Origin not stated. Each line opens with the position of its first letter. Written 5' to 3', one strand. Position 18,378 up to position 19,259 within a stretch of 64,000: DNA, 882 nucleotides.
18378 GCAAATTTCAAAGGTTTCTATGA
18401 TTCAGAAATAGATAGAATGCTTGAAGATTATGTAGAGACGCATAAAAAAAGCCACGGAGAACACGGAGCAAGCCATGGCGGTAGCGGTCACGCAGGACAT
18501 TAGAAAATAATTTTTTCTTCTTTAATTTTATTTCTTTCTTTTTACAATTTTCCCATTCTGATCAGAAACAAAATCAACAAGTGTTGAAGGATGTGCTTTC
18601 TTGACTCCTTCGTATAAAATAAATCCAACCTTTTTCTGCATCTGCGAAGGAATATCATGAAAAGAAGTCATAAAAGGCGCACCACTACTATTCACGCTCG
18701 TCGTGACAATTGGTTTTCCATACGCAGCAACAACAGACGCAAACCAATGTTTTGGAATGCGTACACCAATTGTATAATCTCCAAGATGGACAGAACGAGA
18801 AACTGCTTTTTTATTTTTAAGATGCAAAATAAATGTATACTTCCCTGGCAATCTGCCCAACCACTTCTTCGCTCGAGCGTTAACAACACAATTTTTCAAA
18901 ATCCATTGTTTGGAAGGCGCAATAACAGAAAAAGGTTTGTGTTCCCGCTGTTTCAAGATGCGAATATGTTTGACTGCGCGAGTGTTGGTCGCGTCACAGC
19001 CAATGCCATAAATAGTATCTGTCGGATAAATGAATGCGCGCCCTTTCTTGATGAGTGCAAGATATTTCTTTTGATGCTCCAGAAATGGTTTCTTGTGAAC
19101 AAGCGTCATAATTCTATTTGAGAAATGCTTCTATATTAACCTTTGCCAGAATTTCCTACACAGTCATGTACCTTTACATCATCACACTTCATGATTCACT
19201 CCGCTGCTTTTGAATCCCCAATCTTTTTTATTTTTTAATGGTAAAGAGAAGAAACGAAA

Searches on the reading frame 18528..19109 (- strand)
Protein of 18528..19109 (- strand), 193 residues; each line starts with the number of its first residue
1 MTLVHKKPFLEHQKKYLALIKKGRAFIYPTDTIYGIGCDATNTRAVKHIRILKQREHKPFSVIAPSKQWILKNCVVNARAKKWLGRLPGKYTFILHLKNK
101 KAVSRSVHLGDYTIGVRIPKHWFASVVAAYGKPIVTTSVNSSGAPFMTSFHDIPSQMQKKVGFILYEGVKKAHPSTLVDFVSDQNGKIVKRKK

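Call 96: search_protein_families(library=pfam, proteins=[window:18528-19109:-], max_evalue=0.001)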
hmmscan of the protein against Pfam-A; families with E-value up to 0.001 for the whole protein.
window:18528-19109:- (193 aa): 1 family
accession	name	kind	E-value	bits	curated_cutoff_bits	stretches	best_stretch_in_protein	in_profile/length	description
PF01300.24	Sua5_yciO_yrdC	-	1.4e-40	139.1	25.1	1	19-190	2-176/178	Telomere recombination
